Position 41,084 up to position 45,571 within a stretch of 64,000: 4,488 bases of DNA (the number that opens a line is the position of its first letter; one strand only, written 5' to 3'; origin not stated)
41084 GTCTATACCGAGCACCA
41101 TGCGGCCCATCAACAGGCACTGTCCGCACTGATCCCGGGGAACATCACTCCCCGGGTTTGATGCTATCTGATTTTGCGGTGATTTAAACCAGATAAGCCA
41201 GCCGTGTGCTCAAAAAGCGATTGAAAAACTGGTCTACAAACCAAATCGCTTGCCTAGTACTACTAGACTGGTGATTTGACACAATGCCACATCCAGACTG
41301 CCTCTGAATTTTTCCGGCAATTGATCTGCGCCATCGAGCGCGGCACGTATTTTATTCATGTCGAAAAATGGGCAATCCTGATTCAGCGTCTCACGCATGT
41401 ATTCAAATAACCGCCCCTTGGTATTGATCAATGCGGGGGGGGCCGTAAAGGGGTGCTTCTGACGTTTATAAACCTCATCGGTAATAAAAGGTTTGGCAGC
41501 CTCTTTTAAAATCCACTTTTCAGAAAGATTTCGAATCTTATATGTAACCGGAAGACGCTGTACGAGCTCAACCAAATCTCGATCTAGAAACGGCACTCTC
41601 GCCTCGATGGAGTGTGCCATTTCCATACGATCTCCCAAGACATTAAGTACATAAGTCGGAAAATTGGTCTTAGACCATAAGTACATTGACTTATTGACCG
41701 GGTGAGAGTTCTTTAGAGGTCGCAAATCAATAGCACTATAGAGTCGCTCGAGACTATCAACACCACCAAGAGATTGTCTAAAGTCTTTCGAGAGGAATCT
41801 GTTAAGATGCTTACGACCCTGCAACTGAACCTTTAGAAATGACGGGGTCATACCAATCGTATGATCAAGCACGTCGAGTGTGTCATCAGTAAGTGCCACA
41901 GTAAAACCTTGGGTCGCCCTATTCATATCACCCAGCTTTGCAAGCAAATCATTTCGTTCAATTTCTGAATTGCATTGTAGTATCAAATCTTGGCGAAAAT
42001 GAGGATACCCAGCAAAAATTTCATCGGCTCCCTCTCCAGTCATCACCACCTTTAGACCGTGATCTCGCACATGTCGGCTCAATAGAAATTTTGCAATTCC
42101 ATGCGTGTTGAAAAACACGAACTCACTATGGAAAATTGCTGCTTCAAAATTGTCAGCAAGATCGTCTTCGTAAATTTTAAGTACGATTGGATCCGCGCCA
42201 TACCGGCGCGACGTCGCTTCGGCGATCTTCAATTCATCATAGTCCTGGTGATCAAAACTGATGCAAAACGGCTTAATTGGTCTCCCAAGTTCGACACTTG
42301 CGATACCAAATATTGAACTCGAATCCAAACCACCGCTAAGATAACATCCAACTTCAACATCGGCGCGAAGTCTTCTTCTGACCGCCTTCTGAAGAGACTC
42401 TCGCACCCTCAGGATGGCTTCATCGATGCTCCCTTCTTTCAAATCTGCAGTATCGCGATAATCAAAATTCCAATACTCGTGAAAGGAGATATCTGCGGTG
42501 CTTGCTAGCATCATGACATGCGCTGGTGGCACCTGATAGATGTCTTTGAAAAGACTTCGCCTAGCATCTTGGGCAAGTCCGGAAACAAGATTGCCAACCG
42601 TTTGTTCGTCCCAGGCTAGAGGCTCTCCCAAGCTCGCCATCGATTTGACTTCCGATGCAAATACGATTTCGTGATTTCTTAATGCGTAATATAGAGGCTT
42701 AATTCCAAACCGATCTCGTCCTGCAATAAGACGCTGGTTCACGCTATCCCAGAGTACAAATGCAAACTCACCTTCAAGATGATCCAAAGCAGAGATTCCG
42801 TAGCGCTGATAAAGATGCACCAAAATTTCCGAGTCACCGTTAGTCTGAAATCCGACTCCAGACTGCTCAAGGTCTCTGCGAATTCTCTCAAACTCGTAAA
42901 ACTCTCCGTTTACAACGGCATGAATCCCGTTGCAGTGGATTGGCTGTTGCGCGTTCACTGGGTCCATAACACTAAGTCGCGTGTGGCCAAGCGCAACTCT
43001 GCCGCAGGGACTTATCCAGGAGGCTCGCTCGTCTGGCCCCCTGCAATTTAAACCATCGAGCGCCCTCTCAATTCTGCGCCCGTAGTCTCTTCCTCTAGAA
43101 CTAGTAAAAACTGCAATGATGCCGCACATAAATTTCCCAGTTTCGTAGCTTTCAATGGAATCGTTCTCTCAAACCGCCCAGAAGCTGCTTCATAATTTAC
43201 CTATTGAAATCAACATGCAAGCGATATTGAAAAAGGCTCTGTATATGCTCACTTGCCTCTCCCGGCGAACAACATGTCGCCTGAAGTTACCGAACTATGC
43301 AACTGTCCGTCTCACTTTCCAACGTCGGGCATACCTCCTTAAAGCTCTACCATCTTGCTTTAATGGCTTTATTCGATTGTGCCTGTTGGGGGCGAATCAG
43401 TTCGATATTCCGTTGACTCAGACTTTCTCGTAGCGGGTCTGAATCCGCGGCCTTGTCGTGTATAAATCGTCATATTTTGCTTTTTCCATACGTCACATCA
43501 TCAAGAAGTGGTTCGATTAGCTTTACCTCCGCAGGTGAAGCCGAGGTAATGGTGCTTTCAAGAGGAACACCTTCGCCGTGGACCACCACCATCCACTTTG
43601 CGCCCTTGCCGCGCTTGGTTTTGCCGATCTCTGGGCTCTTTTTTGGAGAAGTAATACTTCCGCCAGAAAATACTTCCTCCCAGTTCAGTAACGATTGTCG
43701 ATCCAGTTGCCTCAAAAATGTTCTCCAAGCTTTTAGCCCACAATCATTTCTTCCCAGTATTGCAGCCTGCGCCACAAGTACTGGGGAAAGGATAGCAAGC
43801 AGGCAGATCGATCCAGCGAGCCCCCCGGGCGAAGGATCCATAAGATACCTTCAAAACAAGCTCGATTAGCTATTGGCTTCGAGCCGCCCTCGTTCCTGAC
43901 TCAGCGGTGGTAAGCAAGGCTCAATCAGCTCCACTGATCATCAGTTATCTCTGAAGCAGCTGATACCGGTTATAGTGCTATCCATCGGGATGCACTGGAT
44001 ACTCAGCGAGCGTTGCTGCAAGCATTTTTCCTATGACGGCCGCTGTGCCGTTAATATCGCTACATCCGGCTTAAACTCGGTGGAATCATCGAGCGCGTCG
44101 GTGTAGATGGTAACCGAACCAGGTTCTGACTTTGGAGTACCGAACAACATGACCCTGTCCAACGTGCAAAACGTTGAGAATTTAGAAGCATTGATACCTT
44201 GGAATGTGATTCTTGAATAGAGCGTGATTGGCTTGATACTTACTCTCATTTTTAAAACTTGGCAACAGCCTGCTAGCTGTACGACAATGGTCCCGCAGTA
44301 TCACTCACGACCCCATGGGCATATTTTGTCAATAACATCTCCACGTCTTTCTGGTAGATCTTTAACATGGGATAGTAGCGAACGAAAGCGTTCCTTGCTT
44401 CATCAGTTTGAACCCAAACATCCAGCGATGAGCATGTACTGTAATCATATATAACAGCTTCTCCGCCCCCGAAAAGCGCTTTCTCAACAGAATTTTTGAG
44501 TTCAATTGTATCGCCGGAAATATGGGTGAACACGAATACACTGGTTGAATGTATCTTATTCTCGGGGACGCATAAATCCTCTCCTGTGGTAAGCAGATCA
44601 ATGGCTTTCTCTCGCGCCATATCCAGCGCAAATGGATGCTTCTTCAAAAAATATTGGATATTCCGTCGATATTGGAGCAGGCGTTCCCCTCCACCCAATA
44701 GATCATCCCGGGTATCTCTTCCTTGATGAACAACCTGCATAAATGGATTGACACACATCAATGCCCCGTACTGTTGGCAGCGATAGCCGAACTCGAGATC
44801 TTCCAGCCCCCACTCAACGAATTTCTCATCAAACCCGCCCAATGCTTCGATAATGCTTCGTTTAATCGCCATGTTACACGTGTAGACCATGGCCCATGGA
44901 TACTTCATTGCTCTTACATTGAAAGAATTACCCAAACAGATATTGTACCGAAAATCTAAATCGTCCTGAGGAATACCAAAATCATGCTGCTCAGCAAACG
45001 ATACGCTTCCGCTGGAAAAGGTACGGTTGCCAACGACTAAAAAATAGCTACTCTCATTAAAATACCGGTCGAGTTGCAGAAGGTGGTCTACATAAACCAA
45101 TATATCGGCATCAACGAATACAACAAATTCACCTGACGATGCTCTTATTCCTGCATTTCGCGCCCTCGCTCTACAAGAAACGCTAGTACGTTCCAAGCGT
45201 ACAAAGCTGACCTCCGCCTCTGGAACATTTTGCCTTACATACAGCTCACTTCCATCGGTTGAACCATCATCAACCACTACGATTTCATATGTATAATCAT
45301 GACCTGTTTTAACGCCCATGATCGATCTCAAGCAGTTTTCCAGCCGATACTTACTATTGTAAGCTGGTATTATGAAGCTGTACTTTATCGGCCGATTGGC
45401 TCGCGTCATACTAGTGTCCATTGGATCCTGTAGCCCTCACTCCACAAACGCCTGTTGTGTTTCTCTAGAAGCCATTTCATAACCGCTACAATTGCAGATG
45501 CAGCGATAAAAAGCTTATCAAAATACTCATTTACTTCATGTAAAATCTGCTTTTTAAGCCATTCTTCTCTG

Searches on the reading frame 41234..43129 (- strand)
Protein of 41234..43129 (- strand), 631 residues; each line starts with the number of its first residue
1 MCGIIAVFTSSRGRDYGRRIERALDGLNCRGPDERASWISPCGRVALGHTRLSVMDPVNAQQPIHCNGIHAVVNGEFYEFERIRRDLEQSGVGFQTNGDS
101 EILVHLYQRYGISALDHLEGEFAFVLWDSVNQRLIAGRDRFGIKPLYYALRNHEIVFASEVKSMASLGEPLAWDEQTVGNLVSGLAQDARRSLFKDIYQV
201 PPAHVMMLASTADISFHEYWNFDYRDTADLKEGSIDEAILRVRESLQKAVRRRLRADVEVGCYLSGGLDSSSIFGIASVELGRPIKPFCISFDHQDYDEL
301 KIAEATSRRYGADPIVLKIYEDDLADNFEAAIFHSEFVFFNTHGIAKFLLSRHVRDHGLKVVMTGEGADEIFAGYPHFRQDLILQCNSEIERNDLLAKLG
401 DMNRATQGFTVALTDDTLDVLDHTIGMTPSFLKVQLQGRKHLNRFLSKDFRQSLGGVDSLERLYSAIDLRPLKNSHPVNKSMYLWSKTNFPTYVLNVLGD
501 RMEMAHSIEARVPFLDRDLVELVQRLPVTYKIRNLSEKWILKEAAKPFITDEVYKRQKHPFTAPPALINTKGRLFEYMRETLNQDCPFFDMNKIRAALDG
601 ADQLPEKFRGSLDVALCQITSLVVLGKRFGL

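Call 37: search_protein_families(library=pfam, proteins=[window:41234-43129:-], max_evalue=0.00001)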
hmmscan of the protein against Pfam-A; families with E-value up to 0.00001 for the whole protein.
window:41234-43129:- (631 aa): 3 families
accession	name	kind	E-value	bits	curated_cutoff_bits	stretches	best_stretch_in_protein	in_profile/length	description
PF00733.27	Asn_synthase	-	1.7e-80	271.7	21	1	242-603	2-333/354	Asparagine synthase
PF13537.11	GATase_7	-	6.4e-37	126.7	25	1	49-164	1-121/123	Glutamine amidotransferase domain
PF13522.11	GATase_6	-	2.3e-32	112.2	27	1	33-160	2-130/130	Glutamine amidotransferase domain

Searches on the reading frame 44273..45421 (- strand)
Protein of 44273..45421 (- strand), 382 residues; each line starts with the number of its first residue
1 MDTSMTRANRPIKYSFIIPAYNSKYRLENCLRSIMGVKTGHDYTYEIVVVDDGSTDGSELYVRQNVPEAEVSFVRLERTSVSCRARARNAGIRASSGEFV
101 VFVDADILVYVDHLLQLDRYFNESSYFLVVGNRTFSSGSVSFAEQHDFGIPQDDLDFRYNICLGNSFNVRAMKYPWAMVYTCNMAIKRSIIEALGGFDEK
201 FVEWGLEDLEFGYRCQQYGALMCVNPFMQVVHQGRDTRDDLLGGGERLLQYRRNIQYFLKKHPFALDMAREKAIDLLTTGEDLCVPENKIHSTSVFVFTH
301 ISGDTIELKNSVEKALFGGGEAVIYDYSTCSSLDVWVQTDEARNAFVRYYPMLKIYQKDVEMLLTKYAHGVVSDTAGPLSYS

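Call 37: search_protein_families(library=pfam, proteins=[window:44273-45421:-], max_evalue=0.00001)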
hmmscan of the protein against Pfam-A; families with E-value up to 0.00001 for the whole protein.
window:44273-45421:- (382 aa): 4 families
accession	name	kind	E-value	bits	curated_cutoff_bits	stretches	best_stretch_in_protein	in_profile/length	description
PF00535.33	Glycos_transf_2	-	1.1e-23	84.5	23.3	1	15-194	1-167/168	Glycosyl transferase family 2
PF10111.15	Glyco_tranf_2_2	-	6.1e-13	49.3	27.3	1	15-115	1-100/276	Glycosyltransferase like family 2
PF13641.12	Glyco_tranf_2_3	-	5.1e-12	46.7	27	1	14-232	3-211/230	Glycosyltransferase like family 2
PF02709.20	Glyco_transf_7C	-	2.1e-08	34.1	23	1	171-220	11-60/78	N-terminal domain of galactosyltransferase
